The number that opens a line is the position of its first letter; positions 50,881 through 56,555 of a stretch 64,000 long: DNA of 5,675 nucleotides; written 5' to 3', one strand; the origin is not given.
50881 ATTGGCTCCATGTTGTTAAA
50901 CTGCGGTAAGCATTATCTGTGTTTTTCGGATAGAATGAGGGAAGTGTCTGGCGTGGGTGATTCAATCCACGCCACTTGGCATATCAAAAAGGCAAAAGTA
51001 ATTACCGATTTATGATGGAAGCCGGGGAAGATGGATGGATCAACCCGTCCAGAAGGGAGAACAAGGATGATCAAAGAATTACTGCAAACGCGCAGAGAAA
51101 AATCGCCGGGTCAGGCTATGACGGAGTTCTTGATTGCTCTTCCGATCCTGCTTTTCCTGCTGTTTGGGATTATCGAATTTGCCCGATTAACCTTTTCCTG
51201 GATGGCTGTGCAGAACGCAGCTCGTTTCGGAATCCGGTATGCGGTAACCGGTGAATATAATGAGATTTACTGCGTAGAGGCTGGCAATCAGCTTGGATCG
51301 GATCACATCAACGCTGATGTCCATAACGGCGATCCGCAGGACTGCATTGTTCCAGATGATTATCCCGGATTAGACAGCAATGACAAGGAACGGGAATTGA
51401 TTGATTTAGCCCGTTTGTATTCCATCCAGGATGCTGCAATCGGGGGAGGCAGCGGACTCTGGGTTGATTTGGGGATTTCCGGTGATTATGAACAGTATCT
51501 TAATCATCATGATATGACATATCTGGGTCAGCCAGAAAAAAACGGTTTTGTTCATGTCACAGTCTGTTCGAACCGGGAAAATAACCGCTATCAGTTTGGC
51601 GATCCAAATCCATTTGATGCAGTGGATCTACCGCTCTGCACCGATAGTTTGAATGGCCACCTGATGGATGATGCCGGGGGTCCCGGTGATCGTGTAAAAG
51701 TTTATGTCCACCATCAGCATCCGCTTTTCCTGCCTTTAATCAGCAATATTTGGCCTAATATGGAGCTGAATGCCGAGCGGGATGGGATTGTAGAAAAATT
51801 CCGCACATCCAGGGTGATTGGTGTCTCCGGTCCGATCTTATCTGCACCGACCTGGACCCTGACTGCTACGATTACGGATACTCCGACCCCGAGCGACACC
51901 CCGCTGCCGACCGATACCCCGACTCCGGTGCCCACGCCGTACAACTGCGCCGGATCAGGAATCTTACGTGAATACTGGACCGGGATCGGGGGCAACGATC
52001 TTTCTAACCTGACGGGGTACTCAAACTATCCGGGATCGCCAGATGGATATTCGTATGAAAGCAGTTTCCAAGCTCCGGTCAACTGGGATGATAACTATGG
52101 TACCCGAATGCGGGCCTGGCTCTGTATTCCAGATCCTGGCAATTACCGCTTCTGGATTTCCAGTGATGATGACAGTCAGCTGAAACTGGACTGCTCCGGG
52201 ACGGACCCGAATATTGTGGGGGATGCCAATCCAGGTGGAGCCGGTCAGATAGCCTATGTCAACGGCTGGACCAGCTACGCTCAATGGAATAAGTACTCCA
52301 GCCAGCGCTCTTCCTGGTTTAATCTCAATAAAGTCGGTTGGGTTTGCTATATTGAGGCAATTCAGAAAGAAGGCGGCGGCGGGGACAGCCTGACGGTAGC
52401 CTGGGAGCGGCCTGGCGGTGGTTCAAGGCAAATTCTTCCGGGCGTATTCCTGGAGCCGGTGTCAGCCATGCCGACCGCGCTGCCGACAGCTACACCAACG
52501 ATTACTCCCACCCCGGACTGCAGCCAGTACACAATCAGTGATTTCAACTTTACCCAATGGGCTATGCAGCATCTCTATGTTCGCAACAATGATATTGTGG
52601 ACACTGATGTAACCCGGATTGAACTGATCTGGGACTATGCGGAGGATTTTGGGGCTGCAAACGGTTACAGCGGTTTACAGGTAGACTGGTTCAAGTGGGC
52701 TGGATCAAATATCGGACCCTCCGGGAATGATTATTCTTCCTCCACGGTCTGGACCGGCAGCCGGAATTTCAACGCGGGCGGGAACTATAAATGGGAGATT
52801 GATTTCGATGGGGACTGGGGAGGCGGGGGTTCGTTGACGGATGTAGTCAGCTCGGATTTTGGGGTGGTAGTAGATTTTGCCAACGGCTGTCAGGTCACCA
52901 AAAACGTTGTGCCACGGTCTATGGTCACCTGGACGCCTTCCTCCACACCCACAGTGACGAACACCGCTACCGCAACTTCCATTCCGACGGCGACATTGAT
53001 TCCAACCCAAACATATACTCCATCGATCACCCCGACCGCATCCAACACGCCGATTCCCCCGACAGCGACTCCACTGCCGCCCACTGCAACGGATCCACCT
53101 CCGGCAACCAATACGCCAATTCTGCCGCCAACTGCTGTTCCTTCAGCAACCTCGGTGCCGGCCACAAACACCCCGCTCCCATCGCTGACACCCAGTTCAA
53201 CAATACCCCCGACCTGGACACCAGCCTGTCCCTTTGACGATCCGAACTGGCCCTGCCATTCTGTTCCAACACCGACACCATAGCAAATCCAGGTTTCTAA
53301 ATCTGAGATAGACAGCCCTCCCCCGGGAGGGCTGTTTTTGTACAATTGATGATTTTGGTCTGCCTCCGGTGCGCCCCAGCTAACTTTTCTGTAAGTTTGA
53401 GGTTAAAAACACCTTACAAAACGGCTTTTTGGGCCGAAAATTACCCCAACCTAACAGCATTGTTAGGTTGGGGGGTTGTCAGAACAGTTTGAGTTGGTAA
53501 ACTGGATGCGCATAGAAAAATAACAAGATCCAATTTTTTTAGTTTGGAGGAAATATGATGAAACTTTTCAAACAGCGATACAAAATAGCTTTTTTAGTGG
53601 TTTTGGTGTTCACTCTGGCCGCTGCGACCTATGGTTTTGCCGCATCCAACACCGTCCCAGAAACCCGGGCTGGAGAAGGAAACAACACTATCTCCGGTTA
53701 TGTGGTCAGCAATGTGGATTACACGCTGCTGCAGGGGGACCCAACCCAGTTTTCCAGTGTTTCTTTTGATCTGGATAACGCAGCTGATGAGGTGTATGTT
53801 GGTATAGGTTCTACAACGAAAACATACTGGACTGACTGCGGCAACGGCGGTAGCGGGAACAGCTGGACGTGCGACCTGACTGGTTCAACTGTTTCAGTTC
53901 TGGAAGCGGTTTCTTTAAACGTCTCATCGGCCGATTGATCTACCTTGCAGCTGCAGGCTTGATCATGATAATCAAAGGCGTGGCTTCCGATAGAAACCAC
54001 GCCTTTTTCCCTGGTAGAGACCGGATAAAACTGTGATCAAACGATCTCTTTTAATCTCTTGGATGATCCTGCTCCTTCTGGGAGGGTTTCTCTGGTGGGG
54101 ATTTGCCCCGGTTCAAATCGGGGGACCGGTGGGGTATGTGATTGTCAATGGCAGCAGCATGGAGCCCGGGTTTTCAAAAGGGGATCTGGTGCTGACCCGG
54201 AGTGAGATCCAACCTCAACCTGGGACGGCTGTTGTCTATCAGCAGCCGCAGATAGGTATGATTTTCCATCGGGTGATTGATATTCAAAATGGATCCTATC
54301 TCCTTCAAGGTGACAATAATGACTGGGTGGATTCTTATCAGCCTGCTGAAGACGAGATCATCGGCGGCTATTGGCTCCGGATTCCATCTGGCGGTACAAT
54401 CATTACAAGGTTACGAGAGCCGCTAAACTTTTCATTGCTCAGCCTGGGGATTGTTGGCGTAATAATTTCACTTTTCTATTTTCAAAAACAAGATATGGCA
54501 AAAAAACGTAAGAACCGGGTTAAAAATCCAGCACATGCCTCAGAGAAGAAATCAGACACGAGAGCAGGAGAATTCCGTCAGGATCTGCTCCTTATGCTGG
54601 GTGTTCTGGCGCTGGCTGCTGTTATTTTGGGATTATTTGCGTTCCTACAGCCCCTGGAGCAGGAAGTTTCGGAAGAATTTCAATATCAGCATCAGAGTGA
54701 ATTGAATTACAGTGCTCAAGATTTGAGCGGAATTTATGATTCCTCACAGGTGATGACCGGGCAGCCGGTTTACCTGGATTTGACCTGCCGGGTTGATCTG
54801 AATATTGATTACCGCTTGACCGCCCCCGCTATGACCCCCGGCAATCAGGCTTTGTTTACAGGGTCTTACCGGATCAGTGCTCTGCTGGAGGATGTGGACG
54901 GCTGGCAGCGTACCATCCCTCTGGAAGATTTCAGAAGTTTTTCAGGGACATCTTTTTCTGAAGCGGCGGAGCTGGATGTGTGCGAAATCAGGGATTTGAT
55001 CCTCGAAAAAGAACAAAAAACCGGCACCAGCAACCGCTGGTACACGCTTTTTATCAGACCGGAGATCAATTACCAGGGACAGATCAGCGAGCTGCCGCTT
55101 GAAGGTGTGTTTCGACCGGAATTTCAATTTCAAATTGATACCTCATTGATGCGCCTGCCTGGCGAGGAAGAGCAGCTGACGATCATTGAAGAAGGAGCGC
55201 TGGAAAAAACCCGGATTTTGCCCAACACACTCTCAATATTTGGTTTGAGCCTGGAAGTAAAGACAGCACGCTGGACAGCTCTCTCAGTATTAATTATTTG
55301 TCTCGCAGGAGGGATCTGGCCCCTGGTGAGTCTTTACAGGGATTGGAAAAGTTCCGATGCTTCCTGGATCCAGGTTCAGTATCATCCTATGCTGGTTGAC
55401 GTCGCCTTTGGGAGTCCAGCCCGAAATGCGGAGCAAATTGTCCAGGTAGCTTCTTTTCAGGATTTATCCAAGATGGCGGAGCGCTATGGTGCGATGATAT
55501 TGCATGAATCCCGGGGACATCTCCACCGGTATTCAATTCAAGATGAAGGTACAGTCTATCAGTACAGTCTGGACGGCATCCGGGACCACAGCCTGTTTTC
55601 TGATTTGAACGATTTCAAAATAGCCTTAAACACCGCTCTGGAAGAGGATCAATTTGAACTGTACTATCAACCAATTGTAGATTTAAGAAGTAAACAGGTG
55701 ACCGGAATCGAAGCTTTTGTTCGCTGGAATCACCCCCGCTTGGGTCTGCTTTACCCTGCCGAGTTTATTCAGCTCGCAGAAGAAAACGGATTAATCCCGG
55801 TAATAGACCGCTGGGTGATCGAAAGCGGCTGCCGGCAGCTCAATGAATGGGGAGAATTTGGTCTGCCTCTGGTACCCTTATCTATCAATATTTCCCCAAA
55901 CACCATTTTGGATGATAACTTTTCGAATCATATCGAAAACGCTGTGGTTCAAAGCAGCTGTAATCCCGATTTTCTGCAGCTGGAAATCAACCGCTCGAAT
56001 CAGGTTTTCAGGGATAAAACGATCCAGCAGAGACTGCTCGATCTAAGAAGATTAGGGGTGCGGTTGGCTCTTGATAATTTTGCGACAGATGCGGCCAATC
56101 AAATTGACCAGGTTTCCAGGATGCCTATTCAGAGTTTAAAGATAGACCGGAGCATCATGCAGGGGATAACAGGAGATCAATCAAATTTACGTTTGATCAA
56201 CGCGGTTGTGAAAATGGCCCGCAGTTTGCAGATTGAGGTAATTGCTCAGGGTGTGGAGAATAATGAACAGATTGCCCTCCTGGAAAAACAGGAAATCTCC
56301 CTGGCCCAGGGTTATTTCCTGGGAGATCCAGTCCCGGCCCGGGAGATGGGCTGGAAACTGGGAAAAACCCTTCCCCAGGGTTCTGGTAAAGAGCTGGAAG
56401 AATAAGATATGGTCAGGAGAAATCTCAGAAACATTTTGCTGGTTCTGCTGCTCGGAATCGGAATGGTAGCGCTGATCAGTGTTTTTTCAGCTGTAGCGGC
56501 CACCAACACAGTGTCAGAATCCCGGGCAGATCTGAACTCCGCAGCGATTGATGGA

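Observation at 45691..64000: Candidate new surface-fibre/adhesin system: Tad-type pseudopilin heads, SipW-type peptidase and EAL domain in one locus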

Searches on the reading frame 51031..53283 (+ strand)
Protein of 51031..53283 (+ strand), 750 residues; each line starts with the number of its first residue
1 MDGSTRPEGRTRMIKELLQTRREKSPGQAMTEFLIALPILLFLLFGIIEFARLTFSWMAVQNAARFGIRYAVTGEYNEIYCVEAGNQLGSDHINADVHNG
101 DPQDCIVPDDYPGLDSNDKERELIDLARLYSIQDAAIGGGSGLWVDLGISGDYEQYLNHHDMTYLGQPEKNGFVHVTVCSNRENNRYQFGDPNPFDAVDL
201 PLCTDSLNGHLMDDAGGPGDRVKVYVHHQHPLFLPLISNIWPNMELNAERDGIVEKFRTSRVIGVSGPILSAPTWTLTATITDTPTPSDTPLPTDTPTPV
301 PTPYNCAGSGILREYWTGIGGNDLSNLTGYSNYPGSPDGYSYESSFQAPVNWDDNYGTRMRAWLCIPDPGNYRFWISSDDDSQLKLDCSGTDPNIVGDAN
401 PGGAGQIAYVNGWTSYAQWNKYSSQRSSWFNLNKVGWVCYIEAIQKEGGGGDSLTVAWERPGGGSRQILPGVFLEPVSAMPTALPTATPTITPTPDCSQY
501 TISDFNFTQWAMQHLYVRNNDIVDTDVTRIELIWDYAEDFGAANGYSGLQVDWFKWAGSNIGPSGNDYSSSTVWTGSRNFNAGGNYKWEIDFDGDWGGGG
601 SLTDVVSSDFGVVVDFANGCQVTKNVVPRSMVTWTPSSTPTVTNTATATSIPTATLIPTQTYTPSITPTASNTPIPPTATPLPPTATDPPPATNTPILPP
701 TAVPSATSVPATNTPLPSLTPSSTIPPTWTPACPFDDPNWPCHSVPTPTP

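Call 6: search_protein_families(library=pfam, proteins=[window:51031-53283:+], max_evalue=0.01)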
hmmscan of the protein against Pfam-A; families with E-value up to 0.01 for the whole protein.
window:51031-53283:+ (750 aa): 2 families
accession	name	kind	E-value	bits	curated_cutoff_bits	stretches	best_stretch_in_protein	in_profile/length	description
PF07811.17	TadE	-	1.5e-11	44.6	22.9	1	27-69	1-43/43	TadE-like protein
PF07691.17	PA14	-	0.004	17.4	24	0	329-387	20-77/147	PA14 domain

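Call 7: search_protein_families(library=ncbifam, proteins=[window:51031-53283:+], max_evalue=0.1)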
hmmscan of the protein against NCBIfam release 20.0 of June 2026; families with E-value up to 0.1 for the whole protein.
window:51031-53283:+ (750 aa): 0 families

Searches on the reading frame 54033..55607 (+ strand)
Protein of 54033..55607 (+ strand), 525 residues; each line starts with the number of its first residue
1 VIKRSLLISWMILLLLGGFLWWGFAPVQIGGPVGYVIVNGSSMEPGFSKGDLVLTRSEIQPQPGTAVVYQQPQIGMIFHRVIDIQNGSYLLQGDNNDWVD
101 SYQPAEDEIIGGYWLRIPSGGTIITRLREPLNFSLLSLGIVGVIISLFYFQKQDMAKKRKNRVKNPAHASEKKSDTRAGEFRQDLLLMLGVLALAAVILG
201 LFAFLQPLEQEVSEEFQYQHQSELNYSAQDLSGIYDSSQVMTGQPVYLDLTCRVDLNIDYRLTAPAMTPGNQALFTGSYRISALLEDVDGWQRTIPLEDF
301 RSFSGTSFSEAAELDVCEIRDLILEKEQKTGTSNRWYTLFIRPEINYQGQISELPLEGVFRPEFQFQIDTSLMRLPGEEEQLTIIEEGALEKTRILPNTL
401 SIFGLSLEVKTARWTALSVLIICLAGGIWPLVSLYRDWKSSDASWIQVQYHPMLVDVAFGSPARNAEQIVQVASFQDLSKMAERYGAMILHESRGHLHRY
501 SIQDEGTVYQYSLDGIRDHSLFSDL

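Call 66: predict_structure(alignment_id=A3)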
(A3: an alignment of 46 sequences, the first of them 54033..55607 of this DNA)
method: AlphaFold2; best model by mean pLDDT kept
length: 525 residues; sequences in the alignment: 46
mean_pLDDT: 84.1   pTM: 0.51
mean pLDDT of the five models: 84.1, 84.1, 82.9, 82.3, 78.6
residues with pLDDT >= 90: 241; 70-90: 210; 50-70: 43; < 50: 31
segments of 3 or more residues with pLDDT < 50: 26-30, 164-175, 518-525
pLDDT, mean of each block of 10 residues (from residue 1): 61 74 54 73 76 82 89 87 92 82 90 89 84 80 70 51 48 55 86 92 91 90 95 83 91 96 94 95 95 96 97 96 94 92 97 93 96 92 94 87 84 94 92 82 80 83 78 91 92 87 91 65 42
secondary structure, 60 per line:
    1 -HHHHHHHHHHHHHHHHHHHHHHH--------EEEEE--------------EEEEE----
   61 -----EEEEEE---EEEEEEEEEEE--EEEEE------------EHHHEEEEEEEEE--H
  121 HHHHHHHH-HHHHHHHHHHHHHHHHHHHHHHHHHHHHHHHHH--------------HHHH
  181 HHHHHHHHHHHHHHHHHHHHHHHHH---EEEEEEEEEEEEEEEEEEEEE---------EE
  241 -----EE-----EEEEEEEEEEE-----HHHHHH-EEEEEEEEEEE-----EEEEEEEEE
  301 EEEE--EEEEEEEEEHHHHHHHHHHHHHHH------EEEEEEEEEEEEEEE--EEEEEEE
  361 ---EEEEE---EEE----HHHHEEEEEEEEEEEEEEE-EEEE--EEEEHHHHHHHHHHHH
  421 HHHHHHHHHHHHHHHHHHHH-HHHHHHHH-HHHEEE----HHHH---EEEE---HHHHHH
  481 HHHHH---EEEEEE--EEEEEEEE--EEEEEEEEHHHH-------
elements in order: H2-24 E33-37 E52-56 E66-71 E75-85 E88-92 E109-117 H120-128 H130-162 H177-205 E209-229 E253-263 H269-274 E276-286 E292-304 E307-315 H316-330 E337-351 E354-360 E364-368 E372-374 H379-382 E383-397 E399-402 E405-408 H409-440 H442-449 E454-456 H461-464 E468-471 H475-485 E489-494 E497-504 E507-514 H515-518

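Call 70: fold_search(model_id=the predicted structure, library=pdb)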
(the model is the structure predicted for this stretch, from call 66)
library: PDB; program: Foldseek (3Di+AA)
matches with E <= 10: 1441; with E <= 0.001: 2
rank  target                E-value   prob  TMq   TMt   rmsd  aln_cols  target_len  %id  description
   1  3but                  9.4e-05  1.00  0.13  0.38   7.8       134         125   11  Crystal structure of protein Af_0446 from Archaeoglobus fulgidus (released 2008-01-15)
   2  1kca_A                4.7e-04  1.00  0.15  0.69   3.5       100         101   21  Crystal Structure of the lambda Repressor C-terminal Domain Octamer (released 2001-12-21)
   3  1f39_A                1.2e-03  1.00  0.15  0.68   3.5       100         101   21  CRYSTAL STRUCTURE OF THE LAMBDA REPRESSOR C-TERMINAL DOMAIN (released 2000-07-26)
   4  4ypj_A                1.2e-03  0.92  0.13  0.09  18.3       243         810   10  X-ray Structure of The Mutant of Glycoside Hydrolase (released 2015-04-29)
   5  8b7d                  1.2e-03  0.85  0.12  0.28  12.7       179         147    9  Luminal domain of TMEM106B (released 2023-07-19)
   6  4n31_A                2.2e-03  1.00  0.15  0.53   2.2       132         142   16  Structure and activity of Streptococcus pyogenes SipA: a signal peptidase homologue essential for pilus polymerisation (released 2014-08-20)
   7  1xq4_A                2.4e-03  0.94  0.13  0.38  10.0       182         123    9  Crystal Structure of the Putative ApaA Protein from Bordetella pertussis, Northeast Structural Genomics Target BeR40 (released 2004-11-09)
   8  4n31_B                3.0e-03  1.00  0.15  0.53   2.8       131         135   15  Structure and activity of Streptococcus pyogenes SipA: a signal peptidase homologue essential for pilus polymerisation (released 2014-08-20)
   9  9nms_A                4.1e-03  0.96  0.14  0.22   6.4       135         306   14  R162Q mutant of inwardly rectifying potassium channel Kir7.1 (released 2026-01-28)
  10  3hn3_D                4.4e-03  0.57  0.10  0.09  19.1       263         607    9  Human beta-glucuronidase at 1.7 A resolution (released 2009-12-01)
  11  8gmu_A                4.6e-03  1.00  0.13  0.46   5.1        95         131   17  Structure of lambda repressor in complex with RecA filament (released 2022-12-21)
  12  2ho0                  7.2e-03  1.00  0.14  0.50   3.5        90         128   21  Structure of a Hyper-cleavable Monomeric Fragment of Phage Lambda Repressor Containing the Cleavage Site Region (released 2006-09-19)
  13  5um4                  7.6e-03  0.80  0.13  0.28  26.4       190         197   11  Crystal structure of the F255A mutant Kir3.1 cytoplasmic pore domain (released 2018-01-31)
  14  3hn3_E                7.6e-03  0.47  0.10  0.09  19.1       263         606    9  Human beta-glucuronidase at 1.7 A resolution (released 2009-12-01)
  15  1xq4_C                8.1e-03  0.82  0.13  0.36  10.0       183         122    9  Crystal Structure of the Putative ApaA Protein from Bordetella pertussis, Northeast Structural Genomics Target BeR40 (released 2004-11-09)
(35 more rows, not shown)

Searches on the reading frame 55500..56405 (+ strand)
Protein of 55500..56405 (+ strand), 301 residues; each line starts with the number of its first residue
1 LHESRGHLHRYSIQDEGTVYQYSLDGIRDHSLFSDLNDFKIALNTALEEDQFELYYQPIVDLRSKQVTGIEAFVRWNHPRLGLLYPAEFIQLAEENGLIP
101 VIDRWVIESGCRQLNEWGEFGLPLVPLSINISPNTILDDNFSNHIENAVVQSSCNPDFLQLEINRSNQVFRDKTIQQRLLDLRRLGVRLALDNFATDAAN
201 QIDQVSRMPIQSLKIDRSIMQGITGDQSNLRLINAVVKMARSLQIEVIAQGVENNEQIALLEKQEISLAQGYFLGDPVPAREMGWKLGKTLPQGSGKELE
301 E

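Call 19: search_solved_structures(query=window:55500-56405:+, max_evalue=1e-10, show_alignments=3)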
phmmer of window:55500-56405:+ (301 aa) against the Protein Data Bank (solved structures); distinct sequences matched with E-value up to 1e-10: 43.
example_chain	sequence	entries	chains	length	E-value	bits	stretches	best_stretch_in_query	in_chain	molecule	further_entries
5m3c_A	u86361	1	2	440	1.6e-48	168.8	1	41-289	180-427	Diguanylate cyclase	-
8arv_A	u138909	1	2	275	2.6e-45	158.3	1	42-285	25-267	Bifunctional diguanylate cyclase/phosphodiesterase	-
2r6o_A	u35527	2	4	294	7.9e-45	156.7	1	42-282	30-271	Putative diguanylate cyclase/phosphodiesterase (GGDEF & EAL domains) | PUTATIVE DIGUANYLATE CYCLASE/PHOSPHODIESTERASE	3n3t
4rni_A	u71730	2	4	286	1.1e-44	156.2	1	41-285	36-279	Motility regulator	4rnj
4rnh_A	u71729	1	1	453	4.2e-44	154.3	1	41-285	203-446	Motility regulator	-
4rnf_A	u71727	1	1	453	4.2e-44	154.3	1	41-285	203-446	Motility regulator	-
4hu3_A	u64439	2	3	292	1.9e-42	148.8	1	41-292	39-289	Oxygen sensor protein DosP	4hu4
9cmf_A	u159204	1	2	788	2.3e-41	145.3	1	41-292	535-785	Oxygen sensor protein DosP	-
9clo_A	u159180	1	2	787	2.4e-41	145.2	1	41-291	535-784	Oxygen sensor protein DosP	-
9bgv_A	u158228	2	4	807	2.5e-41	145.2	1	41-292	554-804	Oxygen sensor protein DosP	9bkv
9cdr_A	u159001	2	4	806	2.6e-41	145.2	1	41-291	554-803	Oxygen sensor protein DosP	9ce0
5m1t_A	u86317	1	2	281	1e-40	143.2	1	43-283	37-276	MucR Phosphodiesterase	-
6hq4_A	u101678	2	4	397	4.3e-35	124.7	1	25-279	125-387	EAL Enzyme Bd1971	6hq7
6hq5_A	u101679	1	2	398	4.3e-35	124.7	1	25-279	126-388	EAL Enzyme Bd1971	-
5yrp_A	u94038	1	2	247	1.6e-34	122.9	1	52-289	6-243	Sensory box/response regulator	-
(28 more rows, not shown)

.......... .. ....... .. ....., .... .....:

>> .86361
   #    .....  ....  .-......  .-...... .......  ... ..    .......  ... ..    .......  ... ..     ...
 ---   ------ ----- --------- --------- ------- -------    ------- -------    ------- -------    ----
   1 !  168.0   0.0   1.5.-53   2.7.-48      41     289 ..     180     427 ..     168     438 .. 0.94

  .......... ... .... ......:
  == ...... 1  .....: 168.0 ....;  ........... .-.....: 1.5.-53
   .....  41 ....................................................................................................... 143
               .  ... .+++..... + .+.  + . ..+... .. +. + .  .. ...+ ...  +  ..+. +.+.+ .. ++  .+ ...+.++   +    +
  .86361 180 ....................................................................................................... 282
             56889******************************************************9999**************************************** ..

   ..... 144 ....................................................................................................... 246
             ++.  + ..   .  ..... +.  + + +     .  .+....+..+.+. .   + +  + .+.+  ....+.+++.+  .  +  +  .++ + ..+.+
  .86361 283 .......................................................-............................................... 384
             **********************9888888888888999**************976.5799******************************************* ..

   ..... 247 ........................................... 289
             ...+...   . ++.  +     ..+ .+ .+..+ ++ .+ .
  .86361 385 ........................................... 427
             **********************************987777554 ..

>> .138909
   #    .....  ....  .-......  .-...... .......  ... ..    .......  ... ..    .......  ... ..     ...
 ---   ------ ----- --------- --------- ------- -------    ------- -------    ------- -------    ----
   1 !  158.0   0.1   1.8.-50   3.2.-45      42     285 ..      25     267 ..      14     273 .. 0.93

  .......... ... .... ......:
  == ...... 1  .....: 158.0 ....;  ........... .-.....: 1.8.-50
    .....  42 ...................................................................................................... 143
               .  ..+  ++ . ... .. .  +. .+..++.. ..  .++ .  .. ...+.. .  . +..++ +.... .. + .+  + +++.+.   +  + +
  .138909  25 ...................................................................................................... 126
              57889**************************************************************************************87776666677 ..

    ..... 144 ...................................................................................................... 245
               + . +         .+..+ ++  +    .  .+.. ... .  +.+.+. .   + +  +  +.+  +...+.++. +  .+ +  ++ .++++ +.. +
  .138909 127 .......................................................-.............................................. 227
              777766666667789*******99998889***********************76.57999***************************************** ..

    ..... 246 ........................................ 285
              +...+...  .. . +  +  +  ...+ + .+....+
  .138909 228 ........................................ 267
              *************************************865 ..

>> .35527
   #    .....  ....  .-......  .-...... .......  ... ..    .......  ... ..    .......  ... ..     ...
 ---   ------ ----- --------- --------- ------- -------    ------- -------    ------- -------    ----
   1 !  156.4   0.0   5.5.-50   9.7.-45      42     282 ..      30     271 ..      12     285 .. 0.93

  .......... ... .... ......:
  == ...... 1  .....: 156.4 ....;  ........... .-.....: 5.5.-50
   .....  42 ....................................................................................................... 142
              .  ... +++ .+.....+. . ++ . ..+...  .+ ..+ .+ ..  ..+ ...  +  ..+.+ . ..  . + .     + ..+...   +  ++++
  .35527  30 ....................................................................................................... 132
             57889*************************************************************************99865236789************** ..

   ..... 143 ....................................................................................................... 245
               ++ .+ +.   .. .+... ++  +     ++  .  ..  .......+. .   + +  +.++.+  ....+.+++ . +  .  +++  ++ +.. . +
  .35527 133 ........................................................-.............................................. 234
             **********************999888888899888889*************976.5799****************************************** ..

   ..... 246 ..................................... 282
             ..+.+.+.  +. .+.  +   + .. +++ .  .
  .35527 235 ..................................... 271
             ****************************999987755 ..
